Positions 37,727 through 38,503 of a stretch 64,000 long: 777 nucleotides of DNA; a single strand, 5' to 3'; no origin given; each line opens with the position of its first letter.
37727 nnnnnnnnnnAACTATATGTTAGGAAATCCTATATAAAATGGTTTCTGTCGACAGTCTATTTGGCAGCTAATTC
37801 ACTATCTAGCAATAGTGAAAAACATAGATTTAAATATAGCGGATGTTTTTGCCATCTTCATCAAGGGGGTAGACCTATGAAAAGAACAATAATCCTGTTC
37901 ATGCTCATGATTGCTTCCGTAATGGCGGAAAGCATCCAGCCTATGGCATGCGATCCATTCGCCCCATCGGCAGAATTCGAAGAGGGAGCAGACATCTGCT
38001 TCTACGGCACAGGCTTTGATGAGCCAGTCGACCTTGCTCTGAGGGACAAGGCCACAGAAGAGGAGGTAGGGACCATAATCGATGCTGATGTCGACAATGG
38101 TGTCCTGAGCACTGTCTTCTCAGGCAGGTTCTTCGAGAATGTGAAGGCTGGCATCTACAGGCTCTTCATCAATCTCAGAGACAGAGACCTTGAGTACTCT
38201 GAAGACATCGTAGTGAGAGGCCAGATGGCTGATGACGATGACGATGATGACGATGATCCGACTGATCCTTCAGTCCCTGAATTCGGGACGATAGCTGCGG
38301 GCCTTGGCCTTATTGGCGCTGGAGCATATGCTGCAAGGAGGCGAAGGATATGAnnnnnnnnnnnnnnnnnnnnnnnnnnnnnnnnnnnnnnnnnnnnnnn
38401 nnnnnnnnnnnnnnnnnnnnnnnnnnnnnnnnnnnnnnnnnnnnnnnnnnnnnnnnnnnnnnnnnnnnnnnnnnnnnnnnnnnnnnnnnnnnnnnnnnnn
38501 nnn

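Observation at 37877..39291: Poly-Asp / thrombospondin-type-3 calcium-binding surface proteins encoded next to the sorting protease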

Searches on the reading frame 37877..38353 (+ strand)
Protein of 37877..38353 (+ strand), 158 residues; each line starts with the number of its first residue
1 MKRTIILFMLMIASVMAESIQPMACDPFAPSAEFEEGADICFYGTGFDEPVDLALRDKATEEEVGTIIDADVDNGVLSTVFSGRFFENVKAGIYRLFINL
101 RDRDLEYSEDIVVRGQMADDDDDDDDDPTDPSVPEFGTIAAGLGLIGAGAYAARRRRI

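Call 3: search_protein_families(library=pfam, proteins=[window:37877-38353:+], max_evalue=0.1)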
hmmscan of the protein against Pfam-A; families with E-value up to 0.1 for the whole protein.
window:37877-38353:+ (158 aa): 0 families

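Call 4: search_protein_families(library=ncbifam, proteins=[window:37877-38353:+], max_evalue=0.1)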
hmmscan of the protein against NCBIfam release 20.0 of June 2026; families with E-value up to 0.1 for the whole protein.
window:37877-38353:+ (158 aa): 2 families
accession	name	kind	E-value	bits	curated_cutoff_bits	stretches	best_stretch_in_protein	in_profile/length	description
TIGR03901.2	MYXO-CTERM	domain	0.0071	16.7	20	1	139-157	17-34/34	MYXO-CTERM sorting domain-containing protein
NF033846.1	Rumino_NPXTG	domain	0.039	14.3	23.5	1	137-157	10-30/30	NPXTG-anchored protein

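Call 10: list_cluster_members(proteins=[P0001, window:37877-38350:+, window:37146-37733:-])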
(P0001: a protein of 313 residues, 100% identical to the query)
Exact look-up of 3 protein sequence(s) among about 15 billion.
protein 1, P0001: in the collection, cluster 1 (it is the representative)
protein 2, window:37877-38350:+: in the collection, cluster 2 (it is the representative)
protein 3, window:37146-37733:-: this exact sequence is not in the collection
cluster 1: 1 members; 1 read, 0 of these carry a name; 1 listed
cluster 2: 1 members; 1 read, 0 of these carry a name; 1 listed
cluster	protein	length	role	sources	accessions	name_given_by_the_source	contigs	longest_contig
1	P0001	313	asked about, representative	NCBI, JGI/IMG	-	-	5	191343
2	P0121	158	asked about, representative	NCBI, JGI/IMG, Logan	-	-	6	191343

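Call 87: search_solved_structures(query=A2, max_evalue=1)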
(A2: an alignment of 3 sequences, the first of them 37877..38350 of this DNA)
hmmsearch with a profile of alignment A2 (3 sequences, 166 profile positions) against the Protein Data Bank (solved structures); distinct sequences matched with E-value up to 1: 2.
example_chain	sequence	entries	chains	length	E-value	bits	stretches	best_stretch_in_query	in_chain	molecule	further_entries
7t1v_A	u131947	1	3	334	0.58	13.3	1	23-97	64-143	Hemagglutinin HA1 chain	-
6n5a_A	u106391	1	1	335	0.58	13.3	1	23-97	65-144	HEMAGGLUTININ HA1 SUBUNIT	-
